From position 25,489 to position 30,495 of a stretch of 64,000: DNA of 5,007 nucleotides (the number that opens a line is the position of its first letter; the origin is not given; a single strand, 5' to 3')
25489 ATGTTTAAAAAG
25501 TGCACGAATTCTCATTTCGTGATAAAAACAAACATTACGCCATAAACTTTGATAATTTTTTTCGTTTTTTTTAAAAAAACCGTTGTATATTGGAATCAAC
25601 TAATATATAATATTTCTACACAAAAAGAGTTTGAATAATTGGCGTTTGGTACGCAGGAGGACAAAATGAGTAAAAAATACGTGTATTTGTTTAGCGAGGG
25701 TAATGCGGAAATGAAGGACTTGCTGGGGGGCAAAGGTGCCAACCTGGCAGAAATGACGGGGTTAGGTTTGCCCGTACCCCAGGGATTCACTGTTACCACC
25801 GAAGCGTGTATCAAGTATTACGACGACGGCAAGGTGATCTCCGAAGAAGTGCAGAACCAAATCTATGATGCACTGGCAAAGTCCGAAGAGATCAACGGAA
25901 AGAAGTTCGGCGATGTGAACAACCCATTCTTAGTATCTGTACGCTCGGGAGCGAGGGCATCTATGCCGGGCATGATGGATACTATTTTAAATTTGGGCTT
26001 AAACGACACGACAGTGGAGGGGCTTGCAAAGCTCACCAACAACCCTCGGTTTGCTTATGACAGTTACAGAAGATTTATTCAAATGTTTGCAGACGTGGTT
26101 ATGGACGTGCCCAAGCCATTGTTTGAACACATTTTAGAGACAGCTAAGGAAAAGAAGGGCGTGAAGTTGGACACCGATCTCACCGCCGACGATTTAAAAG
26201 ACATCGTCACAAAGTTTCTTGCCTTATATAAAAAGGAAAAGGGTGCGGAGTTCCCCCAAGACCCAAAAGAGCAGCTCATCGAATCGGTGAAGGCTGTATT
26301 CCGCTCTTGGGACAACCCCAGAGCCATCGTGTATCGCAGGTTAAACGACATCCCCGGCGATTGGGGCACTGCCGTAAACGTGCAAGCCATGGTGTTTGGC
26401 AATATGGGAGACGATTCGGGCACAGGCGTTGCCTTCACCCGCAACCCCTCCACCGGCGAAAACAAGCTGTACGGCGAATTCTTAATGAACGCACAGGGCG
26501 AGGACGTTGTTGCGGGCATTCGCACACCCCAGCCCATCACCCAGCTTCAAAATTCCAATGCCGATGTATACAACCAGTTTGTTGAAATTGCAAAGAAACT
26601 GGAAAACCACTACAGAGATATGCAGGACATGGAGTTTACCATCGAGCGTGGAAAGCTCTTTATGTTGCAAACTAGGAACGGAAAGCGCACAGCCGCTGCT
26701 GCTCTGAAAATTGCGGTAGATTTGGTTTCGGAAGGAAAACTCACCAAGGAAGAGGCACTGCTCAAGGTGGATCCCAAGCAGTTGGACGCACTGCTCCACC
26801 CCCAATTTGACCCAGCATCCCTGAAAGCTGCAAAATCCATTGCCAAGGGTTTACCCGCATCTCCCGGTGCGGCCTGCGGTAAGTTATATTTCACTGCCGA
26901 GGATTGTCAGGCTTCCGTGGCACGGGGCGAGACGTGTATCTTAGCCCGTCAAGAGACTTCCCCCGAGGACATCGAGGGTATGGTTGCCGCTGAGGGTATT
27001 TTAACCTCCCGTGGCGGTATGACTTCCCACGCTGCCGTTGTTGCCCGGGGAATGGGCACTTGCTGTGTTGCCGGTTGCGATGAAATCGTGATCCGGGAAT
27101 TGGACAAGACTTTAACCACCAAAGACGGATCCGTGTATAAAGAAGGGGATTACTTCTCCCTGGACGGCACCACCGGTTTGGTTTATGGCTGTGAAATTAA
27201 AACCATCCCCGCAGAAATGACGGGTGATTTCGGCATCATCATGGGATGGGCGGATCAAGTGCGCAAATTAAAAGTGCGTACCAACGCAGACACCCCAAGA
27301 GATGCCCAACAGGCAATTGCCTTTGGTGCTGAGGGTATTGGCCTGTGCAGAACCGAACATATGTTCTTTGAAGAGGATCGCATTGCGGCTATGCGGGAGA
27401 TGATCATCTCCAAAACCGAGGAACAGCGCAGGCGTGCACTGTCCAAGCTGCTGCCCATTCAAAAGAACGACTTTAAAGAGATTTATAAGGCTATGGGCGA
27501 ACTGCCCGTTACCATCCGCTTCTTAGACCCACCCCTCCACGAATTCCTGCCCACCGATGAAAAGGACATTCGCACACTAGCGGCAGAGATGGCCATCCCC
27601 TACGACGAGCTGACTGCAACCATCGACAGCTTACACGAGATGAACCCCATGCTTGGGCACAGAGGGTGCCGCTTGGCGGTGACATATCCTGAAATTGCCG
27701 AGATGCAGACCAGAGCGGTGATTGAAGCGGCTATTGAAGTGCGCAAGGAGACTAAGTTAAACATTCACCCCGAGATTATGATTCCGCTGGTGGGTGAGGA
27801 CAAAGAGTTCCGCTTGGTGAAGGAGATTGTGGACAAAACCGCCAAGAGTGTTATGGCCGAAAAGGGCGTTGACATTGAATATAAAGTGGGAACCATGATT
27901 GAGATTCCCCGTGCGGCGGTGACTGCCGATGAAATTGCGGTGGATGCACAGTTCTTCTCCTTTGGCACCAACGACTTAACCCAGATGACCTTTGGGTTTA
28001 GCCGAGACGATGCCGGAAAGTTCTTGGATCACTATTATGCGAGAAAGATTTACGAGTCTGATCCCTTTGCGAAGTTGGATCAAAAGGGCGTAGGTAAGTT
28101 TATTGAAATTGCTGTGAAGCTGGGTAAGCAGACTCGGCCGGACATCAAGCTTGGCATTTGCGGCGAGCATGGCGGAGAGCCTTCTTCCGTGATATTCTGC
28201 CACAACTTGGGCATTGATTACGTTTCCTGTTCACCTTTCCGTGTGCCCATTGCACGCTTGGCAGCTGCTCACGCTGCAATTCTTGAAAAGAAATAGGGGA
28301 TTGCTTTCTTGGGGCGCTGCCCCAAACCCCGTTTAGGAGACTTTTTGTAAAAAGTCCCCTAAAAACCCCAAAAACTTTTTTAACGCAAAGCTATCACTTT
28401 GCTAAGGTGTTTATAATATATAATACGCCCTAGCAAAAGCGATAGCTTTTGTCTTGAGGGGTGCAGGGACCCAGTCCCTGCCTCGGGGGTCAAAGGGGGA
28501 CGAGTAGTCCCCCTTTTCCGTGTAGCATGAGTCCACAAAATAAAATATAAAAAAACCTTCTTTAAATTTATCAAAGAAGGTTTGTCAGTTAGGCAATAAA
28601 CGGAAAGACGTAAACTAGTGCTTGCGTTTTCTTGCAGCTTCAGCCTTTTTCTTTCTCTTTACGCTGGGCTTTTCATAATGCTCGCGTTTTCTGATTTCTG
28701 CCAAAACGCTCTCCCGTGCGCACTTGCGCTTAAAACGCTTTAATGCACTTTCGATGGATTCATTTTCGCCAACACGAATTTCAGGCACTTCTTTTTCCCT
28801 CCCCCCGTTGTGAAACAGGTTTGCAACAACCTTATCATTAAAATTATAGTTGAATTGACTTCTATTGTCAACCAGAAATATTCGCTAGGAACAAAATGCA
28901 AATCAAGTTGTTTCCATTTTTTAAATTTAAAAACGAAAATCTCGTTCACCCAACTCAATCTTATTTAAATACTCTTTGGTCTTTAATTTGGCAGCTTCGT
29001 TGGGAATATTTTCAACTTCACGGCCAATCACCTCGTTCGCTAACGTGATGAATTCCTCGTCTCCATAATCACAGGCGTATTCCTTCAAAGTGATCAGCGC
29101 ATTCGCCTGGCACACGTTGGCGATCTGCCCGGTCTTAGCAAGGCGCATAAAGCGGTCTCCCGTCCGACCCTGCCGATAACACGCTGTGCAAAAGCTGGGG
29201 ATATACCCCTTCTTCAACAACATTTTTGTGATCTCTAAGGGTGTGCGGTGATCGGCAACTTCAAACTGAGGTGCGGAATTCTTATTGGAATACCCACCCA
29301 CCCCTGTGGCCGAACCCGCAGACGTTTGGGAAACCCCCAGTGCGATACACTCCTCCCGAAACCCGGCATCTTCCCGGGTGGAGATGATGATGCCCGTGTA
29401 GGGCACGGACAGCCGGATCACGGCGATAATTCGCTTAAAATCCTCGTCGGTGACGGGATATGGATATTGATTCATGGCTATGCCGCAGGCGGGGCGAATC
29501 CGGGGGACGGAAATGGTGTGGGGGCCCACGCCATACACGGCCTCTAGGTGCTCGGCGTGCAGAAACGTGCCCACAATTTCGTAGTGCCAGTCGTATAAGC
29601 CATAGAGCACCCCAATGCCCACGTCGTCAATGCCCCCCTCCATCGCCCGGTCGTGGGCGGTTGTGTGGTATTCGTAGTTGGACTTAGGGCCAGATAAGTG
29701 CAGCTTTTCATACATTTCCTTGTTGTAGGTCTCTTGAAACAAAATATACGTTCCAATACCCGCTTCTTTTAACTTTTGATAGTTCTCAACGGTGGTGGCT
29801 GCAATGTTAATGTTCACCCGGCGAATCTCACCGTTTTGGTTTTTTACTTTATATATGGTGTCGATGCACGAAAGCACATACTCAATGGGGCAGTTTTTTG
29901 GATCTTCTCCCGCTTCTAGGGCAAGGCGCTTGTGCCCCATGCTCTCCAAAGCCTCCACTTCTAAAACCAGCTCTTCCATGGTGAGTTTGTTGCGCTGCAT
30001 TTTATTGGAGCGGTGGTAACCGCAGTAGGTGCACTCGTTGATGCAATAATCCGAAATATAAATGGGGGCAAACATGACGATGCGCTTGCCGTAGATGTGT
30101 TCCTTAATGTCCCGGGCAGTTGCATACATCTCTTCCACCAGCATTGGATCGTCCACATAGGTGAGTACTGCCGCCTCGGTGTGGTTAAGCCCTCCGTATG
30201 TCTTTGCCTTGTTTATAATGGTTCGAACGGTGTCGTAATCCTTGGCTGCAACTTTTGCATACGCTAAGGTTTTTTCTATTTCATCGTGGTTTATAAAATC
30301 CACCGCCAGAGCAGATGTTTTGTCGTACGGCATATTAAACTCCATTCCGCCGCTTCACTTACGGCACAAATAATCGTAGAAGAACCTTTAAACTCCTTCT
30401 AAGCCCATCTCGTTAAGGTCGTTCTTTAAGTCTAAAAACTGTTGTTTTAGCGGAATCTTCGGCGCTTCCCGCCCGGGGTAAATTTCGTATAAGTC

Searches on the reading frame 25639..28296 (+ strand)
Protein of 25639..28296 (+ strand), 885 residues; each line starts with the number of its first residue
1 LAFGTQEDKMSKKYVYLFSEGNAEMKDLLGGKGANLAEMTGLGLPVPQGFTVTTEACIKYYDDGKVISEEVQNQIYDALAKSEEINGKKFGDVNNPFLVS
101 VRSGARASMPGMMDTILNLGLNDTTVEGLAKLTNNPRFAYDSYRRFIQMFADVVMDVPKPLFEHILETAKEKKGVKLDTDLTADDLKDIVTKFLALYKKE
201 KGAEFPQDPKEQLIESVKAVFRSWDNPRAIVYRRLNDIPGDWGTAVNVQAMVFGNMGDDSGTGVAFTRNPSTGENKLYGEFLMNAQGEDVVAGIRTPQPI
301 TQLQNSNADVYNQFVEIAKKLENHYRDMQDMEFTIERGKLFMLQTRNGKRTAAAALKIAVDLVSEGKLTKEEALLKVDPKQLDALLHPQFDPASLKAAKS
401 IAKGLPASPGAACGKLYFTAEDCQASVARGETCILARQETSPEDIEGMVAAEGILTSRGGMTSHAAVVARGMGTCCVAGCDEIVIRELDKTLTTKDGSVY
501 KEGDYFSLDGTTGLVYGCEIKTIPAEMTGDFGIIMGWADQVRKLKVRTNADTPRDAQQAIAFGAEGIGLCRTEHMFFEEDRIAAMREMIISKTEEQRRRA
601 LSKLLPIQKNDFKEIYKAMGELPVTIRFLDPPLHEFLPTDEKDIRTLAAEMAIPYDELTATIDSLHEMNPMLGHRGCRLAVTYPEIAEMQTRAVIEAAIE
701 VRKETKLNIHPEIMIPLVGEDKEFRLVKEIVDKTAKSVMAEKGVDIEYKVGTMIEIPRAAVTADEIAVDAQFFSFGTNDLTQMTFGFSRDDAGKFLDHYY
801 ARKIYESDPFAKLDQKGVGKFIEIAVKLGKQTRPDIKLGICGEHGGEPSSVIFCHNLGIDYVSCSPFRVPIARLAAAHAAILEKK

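Call 8: search_protein_families(library=ncbifam, proteins=[window:25639-28296:+])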
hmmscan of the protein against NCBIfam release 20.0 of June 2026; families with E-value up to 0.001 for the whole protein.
window:25639-28296:+ (885 aa): 23 families
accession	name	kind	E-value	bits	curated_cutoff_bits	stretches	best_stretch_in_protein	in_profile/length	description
TIGR01828.1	pyru_phos_dikin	equivalog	0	1420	843.45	1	12-881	1-865/865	pyruvate, phosphate dikinase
NF004531.0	PRK05878.1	equivalog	6.8e-158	526.6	456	1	8-498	5-450/534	pyruvate, phosphate dikinase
NF005057.0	PRK06464.1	equivalog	2.6e-73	247.4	598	3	312-870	297-779/798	phosphoenolpyruvate synthase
TIGR01418.1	PEP_synth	equivalog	2.7e-65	221.1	739.75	3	312-869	291-772/784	pyruvate, water dikinase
TIGR01417.1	PTS_I_fam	equivalog_domain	1.2e-37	129.6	341.7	2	656-876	338-536/565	phosphoenolpyruvate--protein phosphotransferase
NF008382.0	PRK11177.1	equivalog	3.6e-30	105.1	824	2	655-870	338-531/575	phosphoenolpyruvate-protein phosphotransferase PtsI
NF004878.0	PRK06241.1-3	subfamily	1e-26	93.3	945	3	12-69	2-59/891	phosphoenolpyruvate synthase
NF008283.0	PRK11061.1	equivalog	1.2e-24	86.6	583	2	665-865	513-692/748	phosphoenolpyruvate--protein phosphotransferase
NF004881.0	PRK06241.2-2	equivalog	4.4e-19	68.2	883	1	396-480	783-865/898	phosphoenolpyruvate synthase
NF004877.0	PRK06241.1-2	subfamily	7.1e-18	64.3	866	2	12-73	2-64/869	phosphoenolpyruvate synthase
NF052632.1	undecylprod_RedH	equivalog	1.4e-16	59.6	1350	1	18-65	6-53/880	undecylprodigiosin ligase RedH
NF004883.0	PRK06241.2-4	equivalog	7.6e-16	57.4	1063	1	208-294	152-234/928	phosphoenolpyruvate synthase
NF041857.1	RIF_Ptrans_rph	equivalog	8.2e-16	57.5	999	2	403-483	764-842/864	rifamycin-inactivating phosphotransferase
NF052631.1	prodigiosin_PigC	equivalog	2.2e-15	55.6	1300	1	22-76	9-66/883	prodigiosin ligase PigC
NF004880.0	PRK06241.2-1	equivalog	2.8e-14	52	972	1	216-346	141-278/837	phosphoenolpyruvate synthase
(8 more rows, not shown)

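Call 87: find_homologous_proteins(query=window:25639-28296:+, max_evalue=1e-100)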
Query window:25639-28296:+ (885 aa): 8000 proteins with E <= 1e-100 among 8000 candidates; the best 120 are listed.
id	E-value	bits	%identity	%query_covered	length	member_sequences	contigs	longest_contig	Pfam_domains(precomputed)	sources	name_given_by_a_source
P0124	0.0e+0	1988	100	99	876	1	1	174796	PF00391.30,PF02896.25,PF01326.25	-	-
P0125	0.0e+0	1616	81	99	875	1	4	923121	PF00391.30,PF02896.25,PF01326.25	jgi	jgi:pyruvate,orthophosphate dikinase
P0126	0.0e+0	1607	80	99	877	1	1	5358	PF00391.30,PF02896.25,PF01326.25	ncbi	-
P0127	0.0e+0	1602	80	99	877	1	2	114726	PF00391.30,PF02896.25,PF01326.25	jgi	jgi:pyruvate,orthophosphate dikinase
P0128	0.0e+0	1600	80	99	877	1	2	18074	PF00391.30,PF02896.25,PF01326.25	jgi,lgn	-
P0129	0.0e+0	1599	81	99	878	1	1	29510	PF00391.30,PF02896.25,PF01326.25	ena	-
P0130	0.0e+0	1564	79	99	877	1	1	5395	PF00391.30,PF02896.25,PF01326.25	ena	-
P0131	0.0e+0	1560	78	97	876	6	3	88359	PF00391.30,PF02896.25,PF01326.25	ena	-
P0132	0.0e+0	1556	79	97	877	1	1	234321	PF00391.30,PF02896.25,PF01326.25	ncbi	ncbi:MAG: pyruvate, phosphate dikinase [Eubacteriales bacterium]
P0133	0.0e+0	1556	78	97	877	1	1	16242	PF00391.30,PF02896.25,PF01326.25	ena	-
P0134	0.0e+0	1554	78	97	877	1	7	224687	PF00391.30,PF02896.25,PF01326.25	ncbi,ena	-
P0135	0.0e+0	1554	78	97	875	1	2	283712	PF00391.30,PF02896.25,PF01326.25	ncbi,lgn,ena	-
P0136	0.0e+0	1553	78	97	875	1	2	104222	PF00391.30,PF02896.25,PF01326.25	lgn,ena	-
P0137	0.0e+0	1552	78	97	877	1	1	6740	PF00391.30,PF02896.25,PF01326.25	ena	-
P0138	0.0e+0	1552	78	97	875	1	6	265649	PF00391.30,PF02896.25,PF01326.25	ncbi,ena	-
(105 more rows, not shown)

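Call 88: find_encoding_contigs(protein=P0125, flank=10000, max_places=3)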
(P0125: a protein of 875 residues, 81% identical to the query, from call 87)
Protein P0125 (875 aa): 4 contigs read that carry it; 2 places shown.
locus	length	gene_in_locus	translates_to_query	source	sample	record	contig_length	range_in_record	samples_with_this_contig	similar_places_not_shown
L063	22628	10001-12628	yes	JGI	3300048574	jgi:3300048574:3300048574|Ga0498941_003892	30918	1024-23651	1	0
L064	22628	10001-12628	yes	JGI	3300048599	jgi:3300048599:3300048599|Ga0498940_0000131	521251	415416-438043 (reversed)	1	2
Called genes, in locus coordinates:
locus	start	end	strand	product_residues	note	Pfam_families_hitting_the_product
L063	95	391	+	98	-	PF21699:TM1266-like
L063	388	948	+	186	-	PF12822:ECF_trnsprt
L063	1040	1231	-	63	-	PF01165:Ribosomal_S21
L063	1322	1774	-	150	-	PF11969:DcpS_C, PF01230:HIT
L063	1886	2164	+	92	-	PF07873:YabP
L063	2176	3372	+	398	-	PF06898:YqfD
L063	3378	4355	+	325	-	PF13401:AAA_22 (faint), PF02562:PhoH, PF13604:AAA_30, PF13245:AAA_19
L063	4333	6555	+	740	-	PF07697:7TMR-HDED, PF07698:7TM-7TMR_HD, PF01966:HD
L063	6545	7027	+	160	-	PF02130:YbeY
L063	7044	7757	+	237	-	PF01219:DAGK_prokar, PF01569:PAP2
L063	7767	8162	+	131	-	PF00383:dCMP_cyt_deam_1, PF08211:dCMP_cyt_deam_2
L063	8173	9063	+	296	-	PF00009:GTP_EFTU, PF00025:Arf (weak), PF00350:Dynamin_N (faint), PF01926:MMR_HSR1, PF02421:FeoB_N, PF03193:RsgA_GTPase (weak), PF10662:PduV-EutP (weak), PF07650:KH_2, +1 more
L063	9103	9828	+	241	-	PF11967:RecO_N, PF02565:RecO_C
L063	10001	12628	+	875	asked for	PF01326:PPDK_N, PF00391:PEP-utilizers, PF02896:PEP-utilizers_C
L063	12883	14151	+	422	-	PF05977:MFS_3, PF13347:MFS_2, PF07690:MFS_1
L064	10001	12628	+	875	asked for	PF01326:PPDK_N, PF00391:PEP-utilizers, PF02896:PEP-utilizers_C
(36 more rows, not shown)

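Call 89: find_encoding_contigs(protein=P0127, flank=10000, max_places=2)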
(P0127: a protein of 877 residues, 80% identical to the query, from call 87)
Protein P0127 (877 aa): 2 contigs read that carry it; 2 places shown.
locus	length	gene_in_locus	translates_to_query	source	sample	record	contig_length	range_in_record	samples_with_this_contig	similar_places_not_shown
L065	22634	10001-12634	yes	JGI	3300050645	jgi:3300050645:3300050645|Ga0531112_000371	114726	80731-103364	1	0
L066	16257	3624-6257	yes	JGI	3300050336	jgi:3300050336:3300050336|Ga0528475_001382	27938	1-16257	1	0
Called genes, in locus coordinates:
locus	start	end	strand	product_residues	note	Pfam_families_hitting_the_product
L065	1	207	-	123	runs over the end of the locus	PF11969:DcpS_C, PF01230:HIT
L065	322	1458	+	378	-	PF01408:GFO_IDH_MocA, PF22685:Gal80p_C-like, PF22725:GFO_IDH_MocA_C3, PF02894:GFO_IDH_MocA_C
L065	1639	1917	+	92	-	PF07873:YabP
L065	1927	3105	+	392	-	PF06898:YqfD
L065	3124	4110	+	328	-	PF01695:IstB_IS21 (faint), PF02562:PhoH, PF13604:AAA_30, PF13245:AAA_19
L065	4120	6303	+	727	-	PF07697:7TMR-HDED, PF07698:7TM-7TMR_HD, PF01966:HD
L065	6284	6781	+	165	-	PF02130:YbeY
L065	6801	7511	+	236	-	PF01219:DAGK_prokar, PF02681:DUF212 (faint), PF01569:PAP2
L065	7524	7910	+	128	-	PF00383:dCMP_cyt_deam_1, PF08211:dCMP_cyt_deam_2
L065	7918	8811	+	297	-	PF00009:GTP_EFTU, PF00350:Dynamin_N (faint), PF01926:MMR_HSR1, PF02421:FeoB_N, PF03193:RsgA_GTPase (weak), PF04548:AIG1 (weak), PF10662:PduV-EutP (weak), PF07650:KH_2, +1 more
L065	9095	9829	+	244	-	PF11967:RecO_N, PF02565:RecO_C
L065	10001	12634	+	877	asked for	PF01326:PPDK_N, PF00391:PEP-utilizers, PF02896:PEP-utilizers_C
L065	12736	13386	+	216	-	PF00753:Lactamase_B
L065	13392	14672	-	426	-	PF05977:MFS_3, PF07690:MFS_1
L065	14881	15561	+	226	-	PF01966:HD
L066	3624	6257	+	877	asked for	PF01326:PPDK_N, PF00391:PEP-utilizers, PF02896:PEP-utilizers_C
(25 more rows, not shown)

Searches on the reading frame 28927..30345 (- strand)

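Call 8: search_protein_families(library=ncbifam, proteins=[window:28927-30345:-])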
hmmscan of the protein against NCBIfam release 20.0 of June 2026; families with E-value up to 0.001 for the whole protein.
window:28927-30345:- (472 aa): 19 families
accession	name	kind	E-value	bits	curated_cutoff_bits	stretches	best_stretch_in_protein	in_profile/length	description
TIGR03955.1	rSAM_HydG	equivalog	4.9e-208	691.3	312.15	1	7-472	1-470/470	[FeFe] hydrogenase H-cluster radical SAM maturase HydG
TIGR02351.2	thiH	equivalog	1.8e-93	313.5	380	1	24-384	10-359/364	2-iminoacetate synthase ThiH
TIGR03910.1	pyrrolys_PylB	equivalog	2.1e-31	109.1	348.2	1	40-318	5-272/347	methylornithine synthase PylB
TIGR03956.1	rSAM_HydE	equivalog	3.1e-22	79.3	254.6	1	45-219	3-173/340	[FeFe] hydrogenase H-cluster radical SAM maturase HydE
TIGR04158.1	rSAM_MIA_synth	equivalog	4.9e-22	78.2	400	1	59-373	28-351/368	3-methyl-2-indolic acid synthase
TIGR00433.2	bioB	equivalog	1.9e-11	43.8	225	1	67-323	15-260/307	biotin synthase BioB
TIGR03699.1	menaquin_MqnC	equivalog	7.8e-08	31.5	428.1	1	70-197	17-154/342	cyclic dehypoxanthinyl futalosine synthase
TIGR03551.1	F420_cofH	equivalog_domain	2.3e-07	30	374.1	1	59-173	5-118/345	5-amino-6-(D-ribitylamino)uracil--L-tyrosine 4-hydroxyphenyl transferase CofH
NF005609.0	PRK07360.1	equivalog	3.4e-06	26.1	426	1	38-173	6-138/374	7,8-didemethyl-8-hydroxy-5-deazariboflavin synthase subunit CofH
TIGR00423.1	TIGR00423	subfamily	8.3e-06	25.3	260.25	1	95-169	9-83/310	CofH family radical SAM protein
TIGR03550.1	F420_cofG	equivalog_domain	1e-05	24.9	213.35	1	96-315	9-236/322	7,8-didemethyl-8-hydroxy-5-deazariboflavin synthase CofG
NF045502.1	variant_rSAM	domain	1.4e-05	24.3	125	1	103-214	144-262/357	radical SAM protein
NF004884.0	PRK06245.1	equivalog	2.6e-05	23.2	209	1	95-272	19-202/340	7,8-didemethyl-8-hydroxy-5-deazariboflavin synthase subunit CofG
TIGR03700.1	mena_SCO4494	equivalog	3.2e-05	23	434.55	1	54-167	12-124/351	aminofutalosine synthase MqnE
NF001199.0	PRK00164.2-1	equivalog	0.00011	21.5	231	1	85-238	7-149/308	GTP 3',8-cyclase MoaA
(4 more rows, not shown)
